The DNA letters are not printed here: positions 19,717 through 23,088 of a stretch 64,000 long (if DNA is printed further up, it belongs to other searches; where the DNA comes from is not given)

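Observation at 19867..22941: In-frame fusion of a double ABC permease with its periplasmic solute-binding protein, retaining a signal-peptide-like junction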

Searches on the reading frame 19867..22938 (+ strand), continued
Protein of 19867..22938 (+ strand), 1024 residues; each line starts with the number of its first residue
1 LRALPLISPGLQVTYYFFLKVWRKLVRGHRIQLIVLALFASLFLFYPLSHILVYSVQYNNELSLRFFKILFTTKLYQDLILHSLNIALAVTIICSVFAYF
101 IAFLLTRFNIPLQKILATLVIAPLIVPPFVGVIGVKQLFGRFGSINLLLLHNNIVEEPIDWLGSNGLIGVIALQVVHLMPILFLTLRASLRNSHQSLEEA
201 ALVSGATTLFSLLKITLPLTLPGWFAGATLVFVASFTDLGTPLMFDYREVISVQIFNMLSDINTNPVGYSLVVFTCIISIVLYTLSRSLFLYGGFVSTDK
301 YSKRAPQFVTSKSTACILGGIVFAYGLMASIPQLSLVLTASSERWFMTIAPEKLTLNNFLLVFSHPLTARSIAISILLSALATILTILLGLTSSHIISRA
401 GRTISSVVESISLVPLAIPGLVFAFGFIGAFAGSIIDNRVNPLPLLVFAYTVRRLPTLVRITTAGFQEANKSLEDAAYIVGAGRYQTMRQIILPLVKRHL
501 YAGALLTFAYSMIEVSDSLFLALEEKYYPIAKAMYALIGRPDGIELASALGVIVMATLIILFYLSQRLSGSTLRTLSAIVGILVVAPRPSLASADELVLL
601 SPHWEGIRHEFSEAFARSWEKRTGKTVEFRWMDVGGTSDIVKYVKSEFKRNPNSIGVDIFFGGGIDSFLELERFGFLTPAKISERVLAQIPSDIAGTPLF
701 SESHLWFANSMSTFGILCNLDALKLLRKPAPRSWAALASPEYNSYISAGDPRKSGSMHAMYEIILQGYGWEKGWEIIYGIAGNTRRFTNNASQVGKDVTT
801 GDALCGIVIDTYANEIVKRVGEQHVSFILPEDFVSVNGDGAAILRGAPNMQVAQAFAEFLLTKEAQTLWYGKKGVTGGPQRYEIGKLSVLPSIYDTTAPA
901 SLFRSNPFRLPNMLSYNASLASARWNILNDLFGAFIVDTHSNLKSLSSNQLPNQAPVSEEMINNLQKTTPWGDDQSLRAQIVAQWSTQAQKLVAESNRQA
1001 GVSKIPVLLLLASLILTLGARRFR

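Call 16: find_related_loci(query=A1, collection=genome_contigs, flank=6000)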
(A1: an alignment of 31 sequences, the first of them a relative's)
Query A1 (999 aa) in genome_contigs; peptide patterns used: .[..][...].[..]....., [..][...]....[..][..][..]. (x = any residue, [..] = any of these).
278 stretches matched a pattern; 268 encode a relative of the query (tblastn E <= 1e-3); the best 80 are kept; 80 distinct loci.
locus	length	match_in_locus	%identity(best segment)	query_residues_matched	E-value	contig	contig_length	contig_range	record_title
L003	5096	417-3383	53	14-999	0e+0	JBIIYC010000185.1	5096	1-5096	MAG: Bdellovibrionota bacterium isolate ME2005-08-16_3300042507_group2_bin71 Rohwer_bin1169_scaffold_22069_c1, whole gen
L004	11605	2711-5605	52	10-968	0e+0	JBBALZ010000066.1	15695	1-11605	MAG: Bdellovibrionota bacterium isolate EUL_076 ctg66-EUL_076, whole genome shotgun sequence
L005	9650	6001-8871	51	9-964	0e+0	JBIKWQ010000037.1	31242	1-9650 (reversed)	MAG: Bdellovibrionota bacterium isolate ME2015-09-13_3300035666_group6_bin39 Rohwer_bin1188_scaffold_964_c1, whole genom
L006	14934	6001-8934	49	1-965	0e+0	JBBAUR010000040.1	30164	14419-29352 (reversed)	MAG: Bdellovibrionota bacterium isolate EUL_302 ctg40-EUL_302, whole genome shotgun sequence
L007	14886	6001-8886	53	9-966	0e+0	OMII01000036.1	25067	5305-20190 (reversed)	Proteobacteria bacterium isolate AM_0268 genome assembly, contig: AM_0268_36, whole genome shotgun sequence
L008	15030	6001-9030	48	1-996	0e+0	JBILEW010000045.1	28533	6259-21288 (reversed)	MAG: Bdellovibrionota bacterium isolate ME2016-07-29_3300044622_group7_bin183 Rohwer_bin1189_scaffold_801_c1, whole geno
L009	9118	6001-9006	51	7-997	0e+0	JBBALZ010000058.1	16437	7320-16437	MAG: Bdellovibrionota bacterium isolate EUL_076 ctg58-EUL_076, whole genome shotgun sequence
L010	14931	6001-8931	47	1-972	0e+0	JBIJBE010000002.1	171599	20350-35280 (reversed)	MAG: Bdellovibrionota bacterium isolate ME2006-08-03D11_3300047094_group2_bin168 Rohwer_bin1170_scaffold_9_c1, whole gen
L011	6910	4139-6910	53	1-921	0e+0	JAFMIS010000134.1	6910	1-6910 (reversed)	Bacterium isolate DEBay_Sum019D_L_G_100 NODE_13526_length_6910_cov_5.070022, whole genome shotgun sequence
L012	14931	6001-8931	47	1-972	0e+0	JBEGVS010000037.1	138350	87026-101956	MAG: Pseudomonadota bacterium isolate riogrande_2019_sw_WHONDRS-S19S_0066_B_bin.28 scaffold_2661339, whole genome shotgu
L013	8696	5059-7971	47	1-966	0e+0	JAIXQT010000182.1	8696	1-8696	MAG: Proteobacteria bacterium isolate C4_MAG_00039 pond_C4_MAG_00039_000000000196, whole genome shotgun sequence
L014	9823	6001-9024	46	9-999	0e+0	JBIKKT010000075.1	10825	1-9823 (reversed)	MAG: Bdellovibrionota bacterium isolate ME2014-08-05_3300044627_group5_bin200 Rohwer_bin1185_scaffold_6446_c1, whole gen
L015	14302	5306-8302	47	1-993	0e+0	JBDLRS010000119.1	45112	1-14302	MAG: Pseudomonadota bacterium isolate icacos_2019_sw_WHONDRS-S19S_0094_B_bin.45 scaffold_1503287, whole genome shotgun s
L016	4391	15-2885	48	17-966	0e+0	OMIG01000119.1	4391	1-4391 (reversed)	Proteobacteria bacterium isolate AM_0240 genome assembly, contig: DGE0008AM2008_1_173353, whole genome shotgun sequence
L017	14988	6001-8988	52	1-991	0e+0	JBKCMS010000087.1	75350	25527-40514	MAG: Pseudomonadota bacterium isolate samp_506_metabat2_168 samp_506_1054608, whole genome shotgun sequence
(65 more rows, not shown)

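Call 35: predict_structure(alignment_id=A2)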
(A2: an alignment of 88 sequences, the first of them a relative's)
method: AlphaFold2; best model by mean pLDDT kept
length: 999 residues; sequences in the alignment: 88
mean_pLDDT: 84.5   pTM: 0.82
mean pLDDT of the five models: 84.5, 83.1, 80.9, 80.5, 78.4
residues with pLDDT >= 90: 337; 70-90: 587; 50-70: 35; < 50: 40
segments of 3 or more residues with pLDDT < 50: 266-278, 546-568
pLDDT, mean of each block of 10 residues (from residue 1): 76 94 90 83 89 90 94 92 86 86 82 90 93 85 91 90 76 84 86 82 89 85 88 75 89 84 51 39 81 93 91 89 88 89 89 94 92 86 89 86 84 83 93 85 79 86 85 84 85 80 87 79 90 82 52 35 42 85 90 89 79 81 81 89 89 92 89 90 92 93 93 92 87 92 94 93 81 87 88 86 89 92 90 93 90 86 90 83 82 88 91 89 86 86 77 89 83 61 79 80
secondary structure, 60 per line:
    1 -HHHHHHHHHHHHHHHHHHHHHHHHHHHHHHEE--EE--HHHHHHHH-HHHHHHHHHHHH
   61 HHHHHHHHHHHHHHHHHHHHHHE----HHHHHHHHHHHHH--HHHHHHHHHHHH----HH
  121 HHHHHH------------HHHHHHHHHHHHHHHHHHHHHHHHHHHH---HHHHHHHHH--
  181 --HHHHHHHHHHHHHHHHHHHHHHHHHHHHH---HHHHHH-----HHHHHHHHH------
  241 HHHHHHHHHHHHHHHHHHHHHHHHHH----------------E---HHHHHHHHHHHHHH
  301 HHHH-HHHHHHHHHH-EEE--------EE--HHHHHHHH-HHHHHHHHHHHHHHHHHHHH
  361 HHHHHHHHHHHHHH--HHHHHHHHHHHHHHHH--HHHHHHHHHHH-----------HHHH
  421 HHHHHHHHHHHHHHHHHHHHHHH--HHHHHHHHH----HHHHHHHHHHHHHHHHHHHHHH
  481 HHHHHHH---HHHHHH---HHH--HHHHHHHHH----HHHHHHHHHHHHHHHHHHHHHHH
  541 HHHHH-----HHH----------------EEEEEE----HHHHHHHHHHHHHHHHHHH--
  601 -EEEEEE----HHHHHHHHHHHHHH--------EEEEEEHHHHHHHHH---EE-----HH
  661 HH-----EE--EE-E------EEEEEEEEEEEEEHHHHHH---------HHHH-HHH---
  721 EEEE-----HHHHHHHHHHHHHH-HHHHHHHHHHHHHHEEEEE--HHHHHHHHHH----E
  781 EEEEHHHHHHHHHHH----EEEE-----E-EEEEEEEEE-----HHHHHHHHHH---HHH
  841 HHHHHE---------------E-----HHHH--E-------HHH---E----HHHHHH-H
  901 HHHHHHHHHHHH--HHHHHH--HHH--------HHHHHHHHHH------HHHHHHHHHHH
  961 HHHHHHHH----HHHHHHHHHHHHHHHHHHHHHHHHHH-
elements in order (helices of 4 or more, strands of 3 or more residues): H2-31 H40-47 H49-82 H88-100 H103-114 H119-126 H139-166 H170-178 H183-211 H215-220 H226-234 H241-266 H287-304 H306-315 E317-319 H332-339 H341-374 H377-392 H395-405 H417-443 H446-454 H459-487 H491-496 H505-513 H518-545 E570-575 H580-598 E602-607 H612-625 E634-639 H640-648 H659-662 E682-694 H695-700 H710-713 E721-724 H730-743 H745-758 E759-763 H766-775 E780-784 H785-795 E800-803 E811-819 H825-834 H838-845 H868-871 H893-898 H900-912 H915-920 H934-943 H950-968 H973-998
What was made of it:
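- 21562..21648 (+): Signal-peptide-like junction: n-region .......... (21562-21591), h-region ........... (21592-21624), c-region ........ (21625-21648). The predicted signal peptidase I site is A|D between nt 21648 and 21649 (ORF aa 594|595; aa 569|570 from the GTG start). Lowest-confidence, non-helical stretch of the model (call 35).
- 22558..22857 (+): Helical C-terminal extension of about 100 aa between the SBP core and the anchor. It is absent from the crystallised FbpA/AfuA proteins (about 310 aa). AlphaFold2 secondary structure H893-968 (call 35).
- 22858..22938 (+): C-terminal transmembrane anchor (…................) plus basic cytoplasmic tail RRFR. Confident helix 973-998 (call 35).
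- The junction is the least confident, non-helical part of an otherwise confident model (pLDDT 84.5, pTM 0.82), whereas the C-terminal anchor is a confident helix (call 35). The junction is modelled as low-confidence coil, unlike the C-terminal anchor (call 35).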

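Call 38: fold_search(model_id=the predicted structure, library=pdb)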
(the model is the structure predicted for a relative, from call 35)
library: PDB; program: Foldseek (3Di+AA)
matches with E <= 10: 1464; with E <= 0.001: 981
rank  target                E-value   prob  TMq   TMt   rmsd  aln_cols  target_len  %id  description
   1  9j4r_A                2.2e-16  1.00  0.44  0.85   3.9       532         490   21  Cryo-EM structure of ferric ion importer, FbpBC, from Thermus thermophilus (released 2025-08-13)
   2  6wce                  8.0e-15  1.00  0.29  0.86   2.9       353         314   21  Structure of the periplasmic binding protein P5PA (released 2021-08-25)
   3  4r73_B                1.0e-14  1.00  0.29  0.83   4.2       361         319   18  Structure of the periplasmic binding protein AfuA from Actinobacillus pleuropneumoniae (endogenous glucose-6-phosphate (released 2015-08-12)
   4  4r74_C                1.2e-14  1.00  0.29  0.85   3.8       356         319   18  Structure of the periplasmic binding protein AfuA from Actinobacillus pleuropneumoniae (exogenous fructose-6-phosphate (released 2015-08-12)
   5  8x1a                  2.3e-14  1.00  0.29  0.85   3.2       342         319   19  Crystal structure of periplasmic G6P binding protein VcA0625 (released 2024-04-17)
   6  4r74_B                4.3e-14  1.00  0.29  0.84   4.0       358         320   18  Structure of the periplasmic binding protein AfuA from Actinobacillus pleuropneumoniae (exogenous fructose-6-phosphate (released 2015-08-12)
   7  4r73_A                6.7e-14  1.00  0.29  0.84   3.3       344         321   19  Structure of the periplasmic binding protein AfuA from Actinobacillus pleuropneumoniae (endogenous glucose-6-phosphate (released 2015-08-12)
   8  4r72                  7.3e-14  1.00  0.28  0.80   3.9       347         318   19  Structure of the periplasmic binding protein AfuA from Actinobacillus pleuropneumoniae (apo form) (released 2015-08-12)
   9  1si0                  3.1e-13  1.00  0.28  0.80   4.3       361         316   18  Crystal Structure of Mannheimia haemolytica Ferric iron-Binding Protein A in a closed conformation (released 2004-06-08)
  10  2owt                  6.4e-13  1.00  0.27  0.79   3.9       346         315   17  Crystal structure of Bordetella pertussis holo ferric binding protein with bound synergistic carbonate anion (released 2008-02-26)
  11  2pt2                  8.2e-13  1.00  0.26  0.77   4.2       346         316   18  Structure of FutA1 with Iron(II) (released 2007-07-10)
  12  1q35                  8.6e-13  1.00  0.28  0.81   4.2       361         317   17  Crystal Structure of Pasteurella haemolytica Apo Ferric ion-Binding Protein A (released 2003-11-11)
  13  6g7n_A                3.0e-12  1.00  0.27  0.76   3.9       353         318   19  Trichodesmium Tery_3377 (IdiA) (FutA) with iron and alanine ligand. (released 2018-09-12)
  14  2pt1                  3.3e-12  1.00  0.26  0.75   4.4       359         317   18  FutA1 Synechocystis PCC 6803 (released 2007-07-10)
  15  1y4t_A                3.7e-12  1.00  0.26  0.76   4.7       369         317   17  Ferric binding protein from Campylobacter jejuni (released 2005-01-11)
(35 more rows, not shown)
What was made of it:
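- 21649..22557 (+): Solute-binding domain core (FbpA/AfuA/P5PA fold). Strand 1 (DELVLL) starts at +1 of the predicted cleavage site. Family motifs: SPHWEG, FGGG (21841-21864), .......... (22111-22140), DTY (22288-22308). Foldseek target TM-score 0.80-0.86 (call 38).
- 22558..22857 (+): Target lengths in call 38.
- On Type I ABC importer, FbpB/AfuB-type permease: Foldseek match to 9j4r_A, target TM-score 0.85 (call 38).
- On FbpA ferric-ion-binding proteins: Foldseek target TM-score 0.70-0.82 to FbpA, FutA and HitA structures (call 38).
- Checked: The structure model matches T. thermophilus FbpB (9j4r, target TM-score 0.85) in the first half and AfuA/P5PA/FbpA binding proteins (0.80-0.86) in the second half (call 38).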

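Call 43: list_cluster_members(proteins=[P0001, P0079, P0050])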
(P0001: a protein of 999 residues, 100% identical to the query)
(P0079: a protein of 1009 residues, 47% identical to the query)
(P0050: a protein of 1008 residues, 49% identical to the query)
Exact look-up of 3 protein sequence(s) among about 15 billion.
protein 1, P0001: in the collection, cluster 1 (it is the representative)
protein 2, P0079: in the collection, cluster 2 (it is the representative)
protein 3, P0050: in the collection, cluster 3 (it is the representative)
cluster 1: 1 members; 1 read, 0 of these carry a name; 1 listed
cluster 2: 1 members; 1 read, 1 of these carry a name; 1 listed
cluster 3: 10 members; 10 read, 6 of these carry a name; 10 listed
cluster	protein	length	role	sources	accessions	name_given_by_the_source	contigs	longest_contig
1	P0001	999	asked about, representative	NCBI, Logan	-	-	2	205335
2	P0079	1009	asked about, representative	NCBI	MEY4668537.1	MAG: hypothetical protein RL518_1236 [Pseudomonadota bacterium]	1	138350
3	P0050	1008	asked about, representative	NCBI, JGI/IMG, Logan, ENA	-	iron(III) transport system permease protein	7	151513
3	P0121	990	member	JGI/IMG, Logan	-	iron(III) transport system permease protein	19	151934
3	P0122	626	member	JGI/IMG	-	ABC-type Fe3+ transport system substrate-binding protein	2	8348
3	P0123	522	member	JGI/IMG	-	ABC-type Fe3+ transport system substrate-binding protein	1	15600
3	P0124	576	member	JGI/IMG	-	ABC-type Fe3+ transport system substrate-binding protein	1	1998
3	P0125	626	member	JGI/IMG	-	ABC-type Fe3+ transport system substrate-binding protein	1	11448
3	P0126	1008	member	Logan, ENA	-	-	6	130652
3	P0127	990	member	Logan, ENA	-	-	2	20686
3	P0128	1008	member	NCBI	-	-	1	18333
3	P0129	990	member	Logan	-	-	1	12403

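Call 53: find_encoding_contigs(protein=P0020, flank=7000, max_places=1)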
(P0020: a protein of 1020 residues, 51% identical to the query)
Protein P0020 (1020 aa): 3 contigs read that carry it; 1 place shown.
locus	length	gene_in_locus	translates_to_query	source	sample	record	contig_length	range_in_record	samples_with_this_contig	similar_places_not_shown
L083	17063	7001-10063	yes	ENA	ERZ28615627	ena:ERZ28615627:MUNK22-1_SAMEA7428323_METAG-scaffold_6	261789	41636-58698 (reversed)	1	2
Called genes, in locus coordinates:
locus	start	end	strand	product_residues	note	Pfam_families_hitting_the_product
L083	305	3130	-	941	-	PF00176:SNF2-rel_dom, PF00270:DEAD (weak), PF00271:Helicase_C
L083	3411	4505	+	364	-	PF00005:ABC_tran, PF13304:AAA_21 (faint), PF08402:TOBE_2 (weak)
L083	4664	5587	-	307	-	PF00291:PALP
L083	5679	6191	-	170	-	-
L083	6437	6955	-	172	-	-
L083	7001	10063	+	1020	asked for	PF00528:BPD_transp_1, PF13531:SBP_bac_11, PF13343:SBP_bac_6, PF13416:SBP_bac_8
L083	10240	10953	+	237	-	PF16754:Pesticin (weak)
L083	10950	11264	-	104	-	-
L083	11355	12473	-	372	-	PF01464:SLT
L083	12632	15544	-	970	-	PF00176:SNF2-rel_dom, PF00271:Helicase_C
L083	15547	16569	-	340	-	PF01207:Dus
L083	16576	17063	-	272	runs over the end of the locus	PF11738:DUF3298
